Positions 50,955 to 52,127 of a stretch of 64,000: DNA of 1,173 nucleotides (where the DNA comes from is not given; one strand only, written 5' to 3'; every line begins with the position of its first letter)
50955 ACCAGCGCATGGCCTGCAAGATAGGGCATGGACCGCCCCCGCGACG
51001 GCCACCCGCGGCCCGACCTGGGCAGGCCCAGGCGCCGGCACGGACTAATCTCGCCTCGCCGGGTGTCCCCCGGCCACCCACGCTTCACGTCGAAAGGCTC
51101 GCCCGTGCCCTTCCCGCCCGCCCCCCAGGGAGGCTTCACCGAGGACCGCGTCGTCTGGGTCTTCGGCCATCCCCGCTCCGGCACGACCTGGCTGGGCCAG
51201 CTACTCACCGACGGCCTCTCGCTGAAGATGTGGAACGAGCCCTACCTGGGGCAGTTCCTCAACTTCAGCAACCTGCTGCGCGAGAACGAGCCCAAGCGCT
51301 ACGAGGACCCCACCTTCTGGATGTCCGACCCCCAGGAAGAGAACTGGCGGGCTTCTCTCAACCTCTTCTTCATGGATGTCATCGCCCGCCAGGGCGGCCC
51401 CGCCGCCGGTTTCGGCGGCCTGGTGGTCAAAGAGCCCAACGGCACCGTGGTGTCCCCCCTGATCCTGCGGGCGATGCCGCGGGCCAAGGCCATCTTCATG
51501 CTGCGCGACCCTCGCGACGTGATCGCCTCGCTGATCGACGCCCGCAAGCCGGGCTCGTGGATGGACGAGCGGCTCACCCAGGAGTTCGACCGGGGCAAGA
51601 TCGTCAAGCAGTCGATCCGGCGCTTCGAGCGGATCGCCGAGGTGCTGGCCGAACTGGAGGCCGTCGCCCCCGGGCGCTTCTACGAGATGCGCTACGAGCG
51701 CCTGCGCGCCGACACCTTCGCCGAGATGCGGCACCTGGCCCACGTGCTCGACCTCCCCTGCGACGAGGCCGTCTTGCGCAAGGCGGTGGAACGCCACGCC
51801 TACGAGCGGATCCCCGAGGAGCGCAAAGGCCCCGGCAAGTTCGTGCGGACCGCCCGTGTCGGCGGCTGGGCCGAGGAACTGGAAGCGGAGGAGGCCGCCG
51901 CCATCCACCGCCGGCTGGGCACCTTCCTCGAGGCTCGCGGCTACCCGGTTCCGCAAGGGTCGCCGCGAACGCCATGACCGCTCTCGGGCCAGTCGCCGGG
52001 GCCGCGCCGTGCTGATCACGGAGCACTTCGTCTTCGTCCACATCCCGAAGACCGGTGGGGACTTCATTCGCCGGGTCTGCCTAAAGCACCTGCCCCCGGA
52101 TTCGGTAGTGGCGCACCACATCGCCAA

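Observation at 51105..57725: Cluster of four sulfotransferases from three families around a fused GT2-GT4 glycosyltransferase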

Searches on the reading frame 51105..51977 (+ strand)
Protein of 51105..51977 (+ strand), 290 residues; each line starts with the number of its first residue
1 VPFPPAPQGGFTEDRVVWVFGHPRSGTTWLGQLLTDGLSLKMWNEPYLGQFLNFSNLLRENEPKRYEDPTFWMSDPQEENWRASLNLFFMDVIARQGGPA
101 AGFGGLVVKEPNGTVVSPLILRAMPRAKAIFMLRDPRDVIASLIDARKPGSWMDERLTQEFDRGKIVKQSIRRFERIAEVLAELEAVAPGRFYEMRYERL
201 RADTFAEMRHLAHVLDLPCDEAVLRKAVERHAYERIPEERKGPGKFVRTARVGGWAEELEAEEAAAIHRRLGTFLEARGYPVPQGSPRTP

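Call 3: search_protein_families(library=pfam, proteins=[window:51105-51977:+], max_evalue=0.1)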
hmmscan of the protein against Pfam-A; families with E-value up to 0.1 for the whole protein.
window:51105-51977:+ (290 aa): 2 families
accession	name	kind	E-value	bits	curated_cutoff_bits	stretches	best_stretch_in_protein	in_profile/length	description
PF13469.12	Sulfotransfer_3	-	5e-22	79.7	27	1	18-221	3-216/216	Sulfotransferase family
PF00685.33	Sulfotransfer_1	-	1.2e-14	54.8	22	1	16-269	3-245/255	Sulfotransferase domain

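Call 11: search_protein_families(library=ncbifam, proteins=[window:51105-51977:+], max_evalue=1)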
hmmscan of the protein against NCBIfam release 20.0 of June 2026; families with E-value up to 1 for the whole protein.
window:51105-51977:+ (290 aa): 1 family
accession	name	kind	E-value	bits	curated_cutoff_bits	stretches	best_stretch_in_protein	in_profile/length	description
NF052394.1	NodProtNoeE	equivalog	0.013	14.2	500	1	15-143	9-137/387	nodulation protein NoeE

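Call 15: search_solved_structures(query=window:51105-51977:+, max_evalue=0.01)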
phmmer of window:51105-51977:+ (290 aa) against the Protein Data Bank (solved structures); distinct sequences matched with E-value up to 0.01: 9.
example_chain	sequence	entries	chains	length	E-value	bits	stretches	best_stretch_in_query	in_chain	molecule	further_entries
8w5z_A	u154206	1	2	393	1.3e-07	34.8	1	16-225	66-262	Protein-tyrosine sulfotransferase (Fragment)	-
2z6v_A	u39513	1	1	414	0.00033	23.6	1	104-235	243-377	Putative uncharacterized protein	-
3nib_A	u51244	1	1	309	0.0006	22.7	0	193-242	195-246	Teg14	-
1zd1_A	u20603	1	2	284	0.00081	22.3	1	127-257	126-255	Sulfotransferase 4A1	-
3mgb_A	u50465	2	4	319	0.00081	22.3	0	194-241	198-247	TEG12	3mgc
3mg9_A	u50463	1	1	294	0.00089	22.2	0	194-241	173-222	TEG12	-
1q1z_A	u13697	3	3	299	0.0019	21.1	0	125-230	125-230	sulfotransferase family, cytosolic, 2B, member 1 isoform b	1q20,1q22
1q1q_A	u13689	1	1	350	0.0029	20.5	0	125-230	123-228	sulfotransferase family, cytosolic, 2B, member 1 isoform a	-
9wp1_A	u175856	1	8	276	0.0089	18.9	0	16-147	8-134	Protein-tyrosine sulfotransferase 1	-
